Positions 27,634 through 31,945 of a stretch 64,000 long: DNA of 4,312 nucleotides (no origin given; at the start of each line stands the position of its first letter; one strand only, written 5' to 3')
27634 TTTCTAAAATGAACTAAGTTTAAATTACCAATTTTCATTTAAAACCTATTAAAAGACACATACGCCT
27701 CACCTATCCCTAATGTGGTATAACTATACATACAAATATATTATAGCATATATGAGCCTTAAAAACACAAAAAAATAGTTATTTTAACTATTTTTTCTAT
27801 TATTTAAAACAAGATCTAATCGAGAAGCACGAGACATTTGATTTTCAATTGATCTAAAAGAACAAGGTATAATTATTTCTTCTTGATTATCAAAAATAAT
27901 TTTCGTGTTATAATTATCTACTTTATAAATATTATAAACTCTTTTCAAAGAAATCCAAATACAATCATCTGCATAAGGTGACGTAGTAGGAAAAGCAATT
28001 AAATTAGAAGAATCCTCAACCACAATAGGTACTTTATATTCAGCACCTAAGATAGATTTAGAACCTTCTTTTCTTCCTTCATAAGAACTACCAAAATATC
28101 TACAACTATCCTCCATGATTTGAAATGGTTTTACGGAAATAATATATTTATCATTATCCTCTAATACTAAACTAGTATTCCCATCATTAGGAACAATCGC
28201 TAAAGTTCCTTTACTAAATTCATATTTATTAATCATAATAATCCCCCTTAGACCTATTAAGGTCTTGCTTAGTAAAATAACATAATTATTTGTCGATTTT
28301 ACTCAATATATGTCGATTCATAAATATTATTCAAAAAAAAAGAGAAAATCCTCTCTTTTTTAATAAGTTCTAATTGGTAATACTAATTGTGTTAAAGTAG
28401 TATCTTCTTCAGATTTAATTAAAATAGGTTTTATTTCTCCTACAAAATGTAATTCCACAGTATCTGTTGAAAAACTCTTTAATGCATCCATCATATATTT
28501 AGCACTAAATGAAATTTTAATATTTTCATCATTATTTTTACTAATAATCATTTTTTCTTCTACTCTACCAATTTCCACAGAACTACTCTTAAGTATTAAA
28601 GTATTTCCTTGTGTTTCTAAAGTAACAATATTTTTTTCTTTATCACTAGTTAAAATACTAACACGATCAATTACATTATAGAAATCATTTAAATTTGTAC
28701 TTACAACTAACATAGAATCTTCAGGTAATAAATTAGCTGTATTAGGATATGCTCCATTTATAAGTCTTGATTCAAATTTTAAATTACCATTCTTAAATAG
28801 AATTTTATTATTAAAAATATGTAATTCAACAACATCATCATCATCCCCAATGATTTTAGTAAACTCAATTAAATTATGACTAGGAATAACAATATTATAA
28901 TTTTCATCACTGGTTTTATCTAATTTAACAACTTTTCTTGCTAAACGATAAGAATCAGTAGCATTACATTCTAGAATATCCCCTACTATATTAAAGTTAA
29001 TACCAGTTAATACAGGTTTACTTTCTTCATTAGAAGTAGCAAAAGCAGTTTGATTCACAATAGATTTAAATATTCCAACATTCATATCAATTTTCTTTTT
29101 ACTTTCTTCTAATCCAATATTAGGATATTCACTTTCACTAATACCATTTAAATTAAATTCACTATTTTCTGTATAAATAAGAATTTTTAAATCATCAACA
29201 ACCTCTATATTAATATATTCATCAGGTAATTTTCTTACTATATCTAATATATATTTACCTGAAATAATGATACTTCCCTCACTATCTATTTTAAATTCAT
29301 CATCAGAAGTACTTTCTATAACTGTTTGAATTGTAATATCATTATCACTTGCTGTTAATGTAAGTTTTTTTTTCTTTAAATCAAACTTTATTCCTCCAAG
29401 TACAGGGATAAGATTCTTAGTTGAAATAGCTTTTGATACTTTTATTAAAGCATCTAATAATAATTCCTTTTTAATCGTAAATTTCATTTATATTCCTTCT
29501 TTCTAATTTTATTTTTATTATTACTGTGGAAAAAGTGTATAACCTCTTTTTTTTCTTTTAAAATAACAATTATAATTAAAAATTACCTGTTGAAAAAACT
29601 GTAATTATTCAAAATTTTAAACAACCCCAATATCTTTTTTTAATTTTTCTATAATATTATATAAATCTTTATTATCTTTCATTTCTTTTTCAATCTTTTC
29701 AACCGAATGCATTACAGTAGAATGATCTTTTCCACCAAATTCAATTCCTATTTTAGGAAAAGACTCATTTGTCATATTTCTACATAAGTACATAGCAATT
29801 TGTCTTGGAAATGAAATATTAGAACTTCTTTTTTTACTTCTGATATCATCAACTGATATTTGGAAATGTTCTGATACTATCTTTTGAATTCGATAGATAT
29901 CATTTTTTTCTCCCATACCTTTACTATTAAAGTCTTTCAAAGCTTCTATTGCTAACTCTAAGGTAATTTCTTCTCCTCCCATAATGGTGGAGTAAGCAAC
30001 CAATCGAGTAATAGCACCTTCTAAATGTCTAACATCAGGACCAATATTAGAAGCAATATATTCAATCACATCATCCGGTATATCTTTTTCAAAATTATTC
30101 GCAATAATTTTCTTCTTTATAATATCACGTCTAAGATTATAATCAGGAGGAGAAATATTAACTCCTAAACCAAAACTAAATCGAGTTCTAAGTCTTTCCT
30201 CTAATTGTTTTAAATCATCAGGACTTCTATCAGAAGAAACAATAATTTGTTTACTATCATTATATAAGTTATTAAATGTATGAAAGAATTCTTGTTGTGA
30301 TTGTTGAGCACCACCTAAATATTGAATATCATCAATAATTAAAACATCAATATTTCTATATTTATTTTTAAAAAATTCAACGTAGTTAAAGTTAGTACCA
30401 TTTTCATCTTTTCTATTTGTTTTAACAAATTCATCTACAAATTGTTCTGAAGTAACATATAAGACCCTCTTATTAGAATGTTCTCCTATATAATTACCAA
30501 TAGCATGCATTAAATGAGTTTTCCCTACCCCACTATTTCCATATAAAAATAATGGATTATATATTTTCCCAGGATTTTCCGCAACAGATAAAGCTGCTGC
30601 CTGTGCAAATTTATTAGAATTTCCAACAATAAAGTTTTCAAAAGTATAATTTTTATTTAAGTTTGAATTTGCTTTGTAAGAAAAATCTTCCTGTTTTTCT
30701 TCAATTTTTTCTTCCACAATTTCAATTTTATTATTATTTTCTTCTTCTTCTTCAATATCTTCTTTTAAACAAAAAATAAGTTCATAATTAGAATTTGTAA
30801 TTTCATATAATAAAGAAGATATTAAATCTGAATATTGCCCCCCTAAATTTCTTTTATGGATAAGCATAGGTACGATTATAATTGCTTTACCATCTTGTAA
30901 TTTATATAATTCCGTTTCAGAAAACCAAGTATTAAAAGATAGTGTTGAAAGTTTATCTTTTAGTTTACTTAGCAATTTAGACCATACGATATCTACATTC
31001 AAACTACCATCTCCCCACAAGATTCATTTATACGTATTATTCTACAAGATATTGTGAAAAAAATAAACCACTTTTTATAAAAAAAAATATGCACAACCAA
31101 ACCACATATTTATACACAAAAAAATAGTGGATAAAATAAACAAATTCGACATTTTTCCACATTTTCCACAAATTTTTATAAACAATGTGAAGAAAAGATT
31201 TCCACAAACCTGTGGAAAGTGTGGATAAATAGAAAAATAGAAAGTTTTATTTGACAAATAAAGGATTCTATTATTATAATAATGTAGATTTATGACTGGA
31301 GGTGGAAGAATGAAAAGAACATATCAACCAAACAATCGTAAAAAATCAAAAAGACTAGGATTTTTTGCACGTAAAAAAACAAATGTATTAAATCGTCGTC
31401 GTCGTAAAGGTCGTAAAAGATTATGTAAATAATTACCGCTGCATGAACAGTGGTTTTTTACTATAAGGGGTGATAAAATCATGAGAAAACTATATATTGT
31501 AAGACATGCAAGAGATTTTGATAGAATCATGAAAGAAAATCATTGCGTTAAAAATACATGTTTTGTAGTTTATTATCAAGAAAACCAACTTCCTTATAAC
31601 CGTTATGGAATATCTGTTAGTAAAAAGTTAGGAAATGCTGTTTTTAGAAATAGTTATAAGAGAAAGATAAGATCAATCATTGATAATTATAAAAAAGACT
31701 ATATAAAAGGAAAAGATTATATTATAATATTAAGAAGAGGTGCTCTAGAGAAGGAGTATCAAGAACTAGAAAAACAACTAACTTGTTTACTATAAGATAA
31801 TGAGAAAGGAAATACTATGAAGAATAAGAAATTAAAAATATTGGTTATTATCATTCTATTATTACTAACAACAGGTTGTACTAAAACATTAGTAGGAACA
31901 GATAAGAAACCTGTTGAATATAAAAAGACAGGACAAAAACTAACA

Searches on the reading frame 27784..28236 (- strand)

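Call 8: search_protein_families(library=pfam, proteins=[window:27784-28236:-])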
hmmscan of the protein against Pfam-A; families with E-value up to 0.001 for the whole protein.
window:27784-28236:- (150 aa): 1 family
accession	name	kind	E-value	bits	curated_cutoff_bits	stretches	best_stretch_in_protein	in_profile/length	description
PF06338.17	ComK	-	1.6e-43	148.5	22.3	1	3-147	2-150/152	ComK protein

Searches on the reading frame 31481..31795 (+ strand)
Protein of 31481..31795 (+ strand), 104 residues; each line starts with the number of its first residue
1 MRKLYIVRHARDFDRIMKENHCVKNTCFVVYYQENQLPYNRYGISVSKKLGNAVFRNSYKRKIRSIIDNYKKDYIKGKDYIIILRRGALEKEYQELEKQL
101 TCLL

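Call 49: find_homologous_proteins(query=window:31481-31795:+, max_evalue=0.00001)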
Query window:31481-31795:+ (104 aa): 741 proteins with E <= 0.00001 among 743 candidates; the best 120 are listed.
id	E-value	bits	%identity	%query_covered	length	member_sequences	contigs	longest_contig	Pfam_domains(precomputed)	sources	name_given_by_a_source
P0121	2.9e-62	225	100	100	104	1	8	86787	PF00825.25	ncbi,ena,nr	ncbi:MAG: ribonuclease P protein component [Bacilli bacterium]|nr:ribonuclease P protein component [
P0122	1.1e-53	197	59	97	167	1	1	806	PF00825.25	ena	-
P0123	3.0e-53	196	88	100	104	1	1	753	PF00825.25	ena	-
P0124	1.0e-50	188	87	89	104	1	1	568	PF00825.25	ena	-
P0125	6.8e-46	172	78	100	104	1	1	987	PF00825.25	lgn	-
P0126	1.4e-45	171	78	100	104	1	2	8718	PF00825.25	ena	-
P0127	2.7e-45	170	79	100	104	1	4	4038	PF00825.25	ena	-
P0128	4.7e-45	170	75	100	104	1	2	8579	PF00825.25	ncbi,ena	-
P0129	1.7e-44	168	78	100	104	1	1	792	PF00825.25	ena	-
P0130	7.6e-44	166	77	100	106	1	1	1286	PF00825.25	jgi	jgi:ribonuclease P protein component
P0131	1.8e-42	161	73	100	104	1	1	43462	PF00825.25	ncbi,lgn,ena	-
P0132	3.6e-42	160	75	100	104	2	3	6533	PF00825.25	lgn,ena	-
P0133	4.6e-42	160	73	100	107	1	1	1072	PF00825.25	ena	-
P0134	5.7e-42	160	76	100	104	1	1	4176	PF00825.25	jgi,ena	-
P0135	8.2e-42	159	69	100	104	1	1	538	PF00825.25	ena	-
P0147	7.6e-40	153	69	100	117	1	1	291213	PF00825.25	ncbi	-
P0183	4.4e-37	144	65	100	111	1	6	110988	PF00825.25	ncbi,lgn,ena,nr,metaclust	ncbi:ribonuclease P protein component [Mycoplasma sp. CAG:877]|nr:ribonuclease P protein component [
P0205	1.7e-36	142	64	100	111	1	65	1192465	PF00825.25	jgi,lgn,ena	jgi:ribonuclease P protein component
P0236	9.7e-36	140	63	100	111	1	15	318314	PF00825.25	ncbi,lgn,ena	-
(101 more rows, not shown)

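Call 50: find_encoding_contigs(protein=P0147, flank=10000, max_places=2)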
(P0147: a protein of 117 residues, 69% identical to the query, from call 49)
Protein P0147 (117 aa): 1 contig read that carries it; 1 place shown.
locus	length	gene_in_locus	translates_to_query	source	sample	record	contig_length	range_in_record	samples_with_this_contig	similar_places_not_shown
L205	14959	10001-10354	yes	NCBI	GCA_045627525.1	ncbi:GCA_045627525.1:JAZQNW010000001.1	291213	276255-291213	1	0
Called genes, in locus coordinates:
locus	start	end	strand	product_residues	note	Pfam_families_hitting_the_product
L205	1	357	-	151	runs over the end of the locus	PF00383:dCMP_cyt_deam_1, PF14437:MafB19-deam, PF14439:Bd3614-deam (weak)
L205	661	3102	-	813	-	PF00521:DNA_topoisoIV, PF03989:DNA_gyraseA_C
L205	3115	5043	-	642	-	PF02518:HATPase_c, PF00204:DNA_gyraseB, PF01751:Toprim, PF00986:DNA_gyraseB_C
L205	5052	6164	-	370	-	PF02463:SMC_N, PF13175:AAA_15 (weak), PF13476:AAA_23, PF13304:AAA_21 (faint)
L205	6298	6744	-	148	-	PF06338:ComK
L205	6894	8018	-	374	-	PF00712:DNA_pol3_beta, PF02767:DNA_pol3_beta_2 (weak), PF00712:DNA_pol3_beta (weak), PF02767:DNA_pol3_beta_2, PF02768:DNA_pol3_beta_3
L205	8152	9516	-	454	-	PF11638:DnaA_N, PF01695:IstB_IS21, PF00308:Bac_DnaA, PF01637:ATPase_2 (faint), PF13173:AAA_14 (weak), PF13401:AAA_22 (faint), PF00004:AAA (faint), PF08299:Bac_DnaA_C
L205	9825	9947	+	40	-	-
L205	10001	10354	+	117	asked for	PF00825:Ribonuclease_P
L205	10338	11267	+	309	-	PF02096:60KD_IMP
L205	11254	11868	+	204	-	PF13083:KH_KhpA-B (weak), PF07650:KH_2 (weak), PF01424:R3H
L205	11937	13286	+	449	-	PF10396:TrmE_N, PF12631:MnmE_helical, PF00071:Ras (faint), PF00350:Dynamin_N (faint), PF01926:MMR_HSR1, PF02421:FeoB_N, PF04548:AIG1 (weak), PF08477:Roc (weak)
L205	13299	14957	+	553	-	?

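Call 51: find_encoding_contigs(protein=P0183, flank=10000, max_places=2)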
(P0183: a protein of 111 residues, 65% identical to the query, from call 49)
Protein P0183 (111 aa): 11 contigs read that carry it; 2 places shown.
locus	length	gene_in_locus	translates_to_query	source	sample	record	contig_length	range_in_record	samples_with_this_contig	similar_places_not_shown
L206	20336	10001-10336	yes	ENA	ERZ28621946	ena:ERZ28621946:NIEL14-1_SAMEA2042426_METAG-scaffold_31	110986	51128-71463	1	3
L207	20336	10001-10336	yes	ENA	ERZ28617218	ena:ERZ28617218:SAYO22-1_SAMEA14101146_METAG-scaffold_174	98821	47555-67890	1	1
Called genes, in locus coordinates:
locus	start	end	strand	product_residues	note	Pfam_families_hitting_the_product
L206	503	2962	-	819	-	PF00521:DNA_topoisoIV, PF03989:DNA_gyraseA_C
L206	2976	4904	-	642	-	PF02518:HATPase_c, PF00204:DNA_gyraseB, PF01751:Toprim, PF00986:DNA_gyraseB_C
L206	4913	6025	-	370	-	PF02463:SMC_N, PF13476:AAA_23 (faint)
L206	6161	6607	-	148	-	PF06338:ComK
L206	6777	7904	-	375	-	PF00712:DNA_pol3_beta, PF02767:DNA_pol3_beta_2, PF02768:DNA_pol3_beta_3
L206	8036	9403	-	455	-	PF11638:DnaA_N, PF01695:IstB_IS21 (weak), PF00308:Bac_DnaA, PF13173:AAA_14 (faint), PF08299:Bac_DnaA_C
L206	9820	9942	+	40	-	PF00468:Ribosomal_L34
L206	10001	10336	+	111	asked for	PF00825:Ribonuclease_P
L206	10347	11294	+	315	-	PF02096:60KD_IMP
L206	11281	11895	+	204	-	PF07650:KH_2 (weak), PF01424:R3H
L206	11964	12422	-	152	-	-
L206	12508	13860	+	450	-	PF10396:TrmE_N, PF00350:Dynamin_N (faint), PF12631:MnmE_helical, PF00009:GTP_EFTU (faint), PF01926:MMR_HSR1, PF02421:FeoB_N, PF04548:AIG1 (weak)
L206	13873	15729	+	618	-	PF00890:FAD_binding_2 (faint), PF01134:GIDA, PF07992:Pyr_redox_2 (weak), PF21680:GIDA_C_1st, PF13932:SAM_GIDA_C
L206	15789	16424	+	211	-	PF02527:GidB, PF05175:MTS (weak), PF06325:PrmA (weak), PF13847:Methyltransf_31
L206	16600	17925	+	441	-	PF02195:ParB_N, PF17762:HTH_ParB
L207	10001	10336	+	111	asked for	PF00825:Ribonuclease_P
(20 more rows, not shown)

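Call 52: find_encoding_contigs(protein=P0205, flank=10000, max_places=3)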
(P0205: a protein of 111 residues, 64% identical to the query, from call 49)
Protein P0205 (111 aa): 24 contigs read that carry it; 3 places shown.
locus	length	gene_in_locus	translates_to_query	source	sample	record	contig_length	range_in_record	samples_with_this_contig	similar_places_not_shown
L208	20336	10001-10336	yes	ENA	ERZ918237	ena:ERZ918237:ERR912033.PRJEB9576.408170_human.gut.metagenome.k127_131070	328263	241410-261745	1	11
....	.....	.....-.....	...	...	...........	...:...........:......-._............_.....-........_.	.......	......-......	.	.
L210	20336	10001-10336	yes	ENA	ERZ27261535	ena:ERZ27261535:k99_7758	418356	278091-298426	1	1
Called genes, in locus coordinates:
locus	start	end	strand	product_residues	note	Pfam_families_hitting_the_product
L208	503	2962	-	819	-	PF00521:DNA_topoisoIV, PF03989:DNA_gyraseA_C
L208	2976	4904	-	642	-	PF02518:HATPase_c, PF00204:DNA_gyraseB, PF01751:Toprim, PF00986:DNA_gyraseB_C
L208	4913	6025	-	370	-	PF02463:SMC_N, PF13476:AAA_23 (weak)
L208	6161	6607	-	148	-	PF06338:ComK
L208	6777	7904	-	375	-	PF00712:DNA_pol3_beta, PF02767:DNA_pol3_beta_2, PF02768:DNA_pol3_beta_3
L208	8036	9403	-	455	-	PF11638:DnaA_N, PF01695:IstB_IS21 (weak), PF00308:Bac_DnaA, PF13173:AAA_14 (faint), PF08299:Bac_DnaA_C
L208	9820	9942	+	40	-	PF00468:Ribosomal_L34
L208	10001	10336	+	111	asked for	PF00825:Ribonuclease_P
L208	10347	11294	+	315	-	PF02096:60KD_IMP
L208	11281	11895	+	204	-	PF07650:KH_2 (weak), PF01424:R3H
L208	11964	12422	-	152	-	-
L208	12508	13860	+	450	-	PF10396:TrmE_N, PF00350:Dynamin_N (faint), PF12631:MnmE_helical, PF00009:GTP_EFTU (faint), PF01926:MMR_HSR1, PF02421:FeoB_N, PF04548:AIG1 (weak)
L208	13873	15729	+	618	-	PF00890:FAD_binding_2 (faint), PF01134:GIDA, PF07992:Pyr_redox_2 (weak), PF21680:GIDA_C_1st, PF13932:SAM_GIDA_C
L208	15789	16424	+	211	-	PF02527:GidB, PF05175:MTS (weak), PF06325:PrmA (weak), PF13847:Methyltransf_31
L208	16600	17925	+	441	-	PF02195:ParB_N, PF17762:HTH_ParB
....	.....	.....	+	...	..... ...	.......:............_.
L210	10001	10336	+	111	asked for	PF00825:Ribonuclease_P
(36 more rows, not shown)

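Call 53: find_encoding_contigs(protein=P0236, flank=10000, max_places=2)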
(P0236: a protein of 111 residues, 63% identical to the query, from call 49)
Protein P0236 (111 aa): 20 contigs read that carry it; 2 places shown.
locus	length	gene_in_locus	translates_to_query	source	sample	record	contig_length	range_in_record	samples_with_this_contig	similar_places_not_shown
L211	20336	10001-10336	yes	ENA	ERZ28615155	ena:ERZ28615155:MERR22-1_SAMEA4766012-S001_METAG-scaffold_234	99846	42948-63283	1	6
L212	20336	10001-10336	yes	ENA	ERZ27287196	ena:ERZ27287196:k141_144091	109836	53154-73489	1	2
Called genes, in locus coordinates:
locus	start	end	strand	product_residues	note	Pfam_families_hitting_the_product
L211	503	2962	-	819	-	PF00521:DNA_topoisoIV, PF03989:DNA_gyraseA_C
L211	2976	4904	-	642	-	PF02518:HATPase_c, PF00204:DNA_gyraseB, PF01751:Toprim, PF00986:DNA_gyraseB_C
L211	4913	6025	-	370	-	PF02463:SMC_N, PF13476:AAA_23 (weak)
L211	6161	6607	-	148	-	PF06338:ComK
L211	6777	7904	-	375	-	PF00712:DNA_pol3_beta, PF02767:DNA_pol3_beta_2, PF02768:DNA_pol3_beta_3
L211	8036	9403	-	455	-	PF11638:DnaA_N, PF01695:IstB_IS21 (weak), PF00308:Bac_DnaA, PF13173:AAA_14 (faint), PF08299:Bac_DnaA_C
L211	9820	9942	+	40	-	PF00468:Ribosomal_L34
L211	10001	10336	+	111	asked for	PF00825:Ribonuclease_P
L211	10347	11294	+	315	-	PF02096:60KD_IMP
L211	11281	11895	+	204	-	PF07650:KH_2 (weak), PF01424:R3H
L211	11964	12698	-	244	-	PF00376:MerR, PF13411:MerR_1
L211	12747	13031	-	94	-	-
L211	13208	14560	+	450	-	PF10396:TrmE_N, PF00350:Dynamin_N (faint), PF12631:MnmE_helical, PF00009:GTP_EFTU (faint), PF01926:MMR_HSR1, PF02421:FeoB_N, PF04548:AIG1 (weak)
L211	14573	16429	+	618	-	PF00890:FAD_binding_2 (faint), PF01134:GIDA, PF07992:Pyr_redox_2 (faint), PF21680:GIDA_C_1st, PF13932:SAM_GIDA_C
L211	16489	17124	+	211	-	PF02527:GidB, PF05175:MTS (weak), PF06325:PrmA (weak), PF13847:Methyltransf_31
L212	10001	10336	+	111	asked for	PF00825:Ribonuclease_P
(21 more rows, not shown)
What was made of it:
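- Tried and rejected: In the CAG:877-like genus, rsmG is followed directly by the Noc-type gene (calls 51-53).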
